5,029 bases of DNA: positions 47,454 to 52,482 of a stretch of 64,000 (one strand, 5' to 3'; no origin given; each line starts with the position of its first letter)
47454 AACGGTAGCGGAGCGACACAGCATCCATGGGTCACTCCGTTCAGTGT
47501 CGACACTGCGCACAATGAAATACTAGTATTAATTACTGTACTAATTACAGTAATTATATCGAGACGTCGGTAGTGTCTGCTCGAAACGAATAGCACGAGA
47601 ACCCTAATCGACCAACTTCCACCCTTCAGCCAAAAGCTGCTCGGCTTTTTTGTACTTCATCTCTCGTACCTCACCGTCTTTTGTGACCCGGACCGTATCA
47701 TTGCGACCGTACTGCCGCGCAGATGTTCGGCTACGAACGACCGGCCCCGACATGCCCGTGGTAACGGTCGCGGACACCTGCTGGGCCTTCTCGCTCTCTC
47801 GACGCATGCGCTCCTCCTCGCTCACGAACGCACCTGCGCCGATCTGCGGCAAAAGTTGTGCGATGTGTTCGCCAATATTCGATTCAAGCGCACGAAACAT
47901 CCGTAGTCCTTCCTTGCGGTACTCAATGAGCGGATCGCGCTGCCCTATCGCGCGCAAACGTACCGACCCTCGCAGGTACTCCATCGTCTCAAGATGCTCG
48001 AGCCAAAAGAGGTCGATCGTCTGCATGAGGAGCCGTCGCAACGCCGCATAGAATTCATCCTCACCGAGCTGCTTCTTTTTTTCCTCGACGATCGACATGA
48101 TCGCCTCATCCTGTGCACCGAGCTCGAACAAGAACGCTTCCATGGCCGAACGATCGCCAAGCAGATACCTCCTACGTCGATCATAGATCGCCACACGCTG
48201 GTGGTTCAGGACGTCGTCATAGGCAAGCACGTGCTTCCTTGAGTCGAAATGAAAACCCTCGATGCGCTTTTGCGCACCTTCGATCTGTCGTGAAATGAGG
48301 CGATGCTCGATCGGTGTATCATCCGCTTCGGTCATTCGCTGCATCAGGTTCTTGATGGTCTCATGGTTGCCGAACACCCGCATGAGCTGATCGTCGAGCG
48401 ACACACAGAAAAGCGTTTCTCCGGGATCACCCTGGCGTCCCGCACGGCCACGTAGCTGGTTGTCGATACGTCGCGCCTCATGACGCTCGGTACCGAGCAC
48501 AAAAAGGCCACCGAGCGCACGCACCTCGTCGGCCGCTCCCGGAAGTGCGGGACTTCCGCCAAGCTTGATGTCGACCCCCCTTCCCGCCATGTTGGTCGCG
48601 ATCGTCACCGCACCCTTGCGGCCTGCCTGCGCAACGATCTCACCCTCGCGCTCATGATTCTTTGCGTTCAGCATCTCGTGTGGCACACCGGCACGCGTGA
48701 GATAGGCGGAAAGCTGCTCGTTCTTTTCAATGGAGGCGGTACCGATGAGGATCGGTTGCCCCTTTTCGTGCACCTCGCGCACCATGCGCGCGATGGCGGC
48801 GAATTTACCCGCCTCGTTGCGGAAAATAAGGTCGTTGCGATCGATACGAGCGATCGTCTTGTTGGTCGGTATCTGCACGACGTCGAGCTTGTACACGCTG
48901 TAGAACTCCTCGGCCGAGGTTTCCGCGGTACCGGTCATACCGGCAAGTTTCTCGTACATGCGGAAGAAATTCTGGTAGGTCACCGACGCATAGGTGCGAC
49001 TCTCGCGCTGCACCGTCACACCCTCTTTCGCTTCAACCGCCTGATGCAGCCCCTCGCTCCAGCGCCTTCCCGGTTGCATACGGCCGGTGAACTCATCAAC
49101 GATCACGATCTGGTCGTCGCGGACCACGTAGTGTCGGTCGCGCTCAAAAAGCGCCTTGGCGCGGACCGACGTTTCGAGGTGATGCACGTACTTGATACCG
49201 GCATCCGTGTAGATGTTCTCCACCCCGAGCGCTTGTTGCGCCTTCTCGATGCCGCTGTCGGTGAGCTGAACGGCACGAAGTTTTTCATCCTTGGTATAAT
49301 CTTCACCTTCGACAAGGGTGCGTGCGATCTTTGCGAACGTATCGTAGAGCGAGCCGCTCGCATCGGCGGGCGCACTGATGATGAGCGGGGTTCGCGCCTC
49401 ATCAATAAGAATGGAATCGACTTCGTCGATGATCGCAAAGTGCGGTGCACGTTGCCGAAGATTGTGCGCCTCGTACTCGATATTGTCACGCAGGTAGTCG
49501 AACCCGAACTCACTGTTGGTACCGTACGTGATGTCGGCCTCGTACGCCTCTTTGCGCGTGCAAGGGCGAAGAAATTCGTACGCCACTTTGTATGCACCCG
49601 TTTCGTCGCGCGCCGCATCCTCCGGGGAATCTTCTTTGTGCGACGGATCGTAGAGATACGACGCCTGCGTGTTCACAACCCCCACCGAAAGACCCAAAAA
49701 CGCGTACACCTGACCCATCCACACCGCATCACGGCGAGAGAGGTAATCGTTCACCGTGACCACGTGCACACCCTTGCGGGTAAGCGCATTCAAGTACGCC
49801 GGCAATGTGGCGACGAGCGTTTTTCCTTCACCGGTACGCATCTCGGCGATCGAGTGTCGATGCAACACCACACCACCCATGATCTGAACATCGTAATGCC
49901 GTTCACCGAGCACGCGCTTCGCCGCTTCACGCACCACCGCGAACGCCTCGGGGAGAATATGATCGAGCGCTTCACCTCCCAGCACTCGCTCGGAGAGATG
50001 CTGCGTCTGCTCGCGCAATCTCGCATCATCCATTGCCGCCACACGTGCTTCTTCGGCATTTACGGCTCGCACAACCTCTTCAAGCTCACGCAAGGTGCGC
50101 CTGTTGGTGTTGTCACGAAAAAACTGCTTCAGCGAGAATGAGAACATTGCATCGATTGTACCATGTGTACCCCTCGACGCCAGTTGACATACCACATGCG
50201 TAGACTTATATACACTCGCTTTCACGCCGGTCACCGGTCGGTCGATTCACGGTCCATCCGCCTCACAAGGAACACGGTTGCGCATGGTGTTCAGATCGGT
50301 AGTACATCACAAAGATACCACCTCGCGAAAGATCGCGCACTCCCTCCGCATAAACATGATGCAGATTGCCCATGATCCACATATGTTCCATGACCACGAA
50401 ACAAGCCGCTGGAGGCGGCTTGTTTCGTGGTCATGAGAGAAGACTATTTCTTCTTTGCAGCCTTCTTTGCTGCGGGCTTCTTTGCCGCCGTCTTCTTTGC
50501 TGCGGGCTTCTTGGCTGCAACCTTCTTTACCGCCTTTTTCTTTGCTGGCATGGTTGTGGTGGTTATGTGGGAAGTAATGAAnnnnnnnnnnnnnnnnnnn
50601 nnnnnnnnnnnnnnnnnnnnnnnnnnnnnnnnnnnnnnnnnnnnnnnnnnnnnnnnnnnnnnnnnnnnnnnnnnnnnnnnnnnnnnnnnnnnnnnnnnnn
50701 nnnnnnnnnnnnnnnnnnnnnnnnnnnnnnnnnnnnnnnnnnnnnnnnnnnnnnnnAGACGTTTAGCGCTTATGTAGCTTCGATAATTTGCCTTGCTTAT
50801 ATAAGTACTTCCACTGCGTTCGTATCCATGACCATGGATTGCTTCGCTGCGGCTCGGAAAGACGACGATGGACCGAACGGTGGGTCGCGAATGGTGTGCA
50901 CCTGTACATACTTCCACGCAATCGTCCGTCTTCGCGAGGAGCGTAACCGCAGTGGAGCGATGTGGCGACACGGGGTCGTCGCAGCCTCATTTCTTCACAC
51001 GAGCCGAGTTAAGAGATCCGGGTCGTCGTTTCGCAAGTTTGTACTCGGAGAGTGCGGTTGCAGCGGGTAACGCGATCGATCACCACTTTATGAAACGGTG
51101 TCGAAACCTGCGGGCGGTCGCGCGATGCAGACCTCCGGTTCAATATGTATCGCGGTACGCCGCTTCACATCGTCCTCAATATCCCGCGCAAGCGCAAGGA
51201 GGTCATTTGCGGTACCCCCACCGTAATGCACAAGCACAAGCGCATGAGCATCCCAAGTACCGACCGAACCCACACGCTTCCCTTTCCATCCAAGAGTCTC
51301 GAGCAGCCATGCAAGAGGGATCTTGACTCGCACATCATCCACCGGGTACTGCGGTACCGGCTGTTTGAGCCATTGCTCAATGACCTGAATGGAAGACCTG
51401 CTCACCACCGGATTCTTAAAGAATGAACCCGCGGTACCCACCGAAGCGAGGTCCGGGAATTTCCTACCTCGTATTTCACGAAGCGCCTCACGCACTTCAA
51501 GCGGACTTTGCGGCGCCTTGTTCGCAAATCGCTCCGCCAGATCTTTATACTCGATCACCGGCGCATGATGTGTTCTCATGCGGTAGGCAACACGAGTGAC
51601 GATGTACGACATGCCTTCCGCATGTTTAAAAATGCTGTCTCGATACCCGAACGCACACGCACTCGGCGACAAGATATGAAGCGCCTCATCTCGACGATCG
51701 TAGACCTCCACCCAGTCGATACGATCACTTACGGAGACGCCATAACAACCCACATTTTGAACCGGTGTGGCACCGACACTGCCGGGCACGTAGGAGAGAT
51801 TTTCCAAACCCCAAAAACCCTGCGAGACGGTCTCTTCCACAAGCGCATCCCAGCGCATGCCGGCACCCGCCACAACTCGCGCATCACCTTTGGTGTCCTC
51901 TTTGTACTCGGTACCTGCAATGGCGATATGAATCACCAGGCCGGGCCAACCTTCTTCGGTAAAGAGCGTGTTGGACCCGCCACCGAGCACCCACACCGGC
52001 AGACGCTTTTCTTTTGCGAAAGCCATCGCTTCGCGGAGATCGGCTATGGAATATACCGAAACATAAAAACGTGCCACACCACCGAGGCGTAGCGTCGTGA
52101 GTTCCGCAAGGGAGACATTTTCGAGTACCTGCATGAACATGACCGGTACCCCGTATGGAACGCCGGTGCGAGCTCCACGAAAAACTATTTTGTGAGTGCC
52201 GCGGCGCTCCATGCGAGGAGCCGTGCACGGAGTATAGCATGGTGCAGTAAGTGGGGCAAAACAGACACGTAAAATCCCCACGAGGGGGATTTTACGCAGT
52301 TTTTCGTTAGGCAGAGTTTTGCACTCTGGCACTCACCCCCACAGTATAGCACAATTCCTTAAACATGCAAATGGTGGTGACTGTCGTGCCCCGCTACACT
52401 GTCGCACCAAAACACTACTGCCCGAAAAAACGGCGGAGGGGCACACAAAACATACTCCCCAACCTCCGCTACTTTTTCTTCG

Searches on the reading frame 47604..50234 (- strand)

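Call 55: search_protein_families(library=pfam, proteins=[window:47604-50234:-], max_evalue=0.00001)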
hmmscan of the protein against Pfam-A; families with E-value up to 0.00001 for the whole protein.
window:47604-50234:- (876 aa): 4 families
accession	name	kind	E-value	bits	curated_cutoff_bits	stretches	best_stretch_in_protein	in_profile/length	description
PF07517.20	SecA_DEAD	-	3.3e-119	397.9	24.6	1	37-444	3-289/290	SecA DEAD-like domain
PF21090.3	P-loop_SecA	-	6e-74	248.5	27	2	461-562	2-103/205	SecA P-loop domain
PF07516.18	SecA_SW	-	1.9e-40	139.5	26.7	2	710-795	113-196/200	SecA Wing and Scaffold domain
PF01043.26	SecA_PP_bind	-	6.9e-40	136.5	23.5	1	295-401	4-110/110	SecA preprotein cross-linking domain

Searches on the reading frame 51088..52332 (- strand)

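Call 55: search_protein_families(library=pfam, proteins=[window:51088-52332:-], max_evalue=0.00001)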
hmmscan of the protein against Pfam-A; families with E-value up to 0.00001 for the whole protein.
window:51088-52332:- (414 aa): 2 families
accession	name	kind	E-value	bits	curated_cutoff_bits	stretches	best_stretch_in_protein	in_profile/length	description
PF01565.28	FAD_binding_4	-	8e-22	77.9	26.4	1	89-218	3-136/139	FAD binding domain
PF02873.21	MurB_C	-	2e-21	76.4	27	1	279-403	1-98/99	UDP-N-acetylenolpyruvoylglucosamine reductase, C-terminal domain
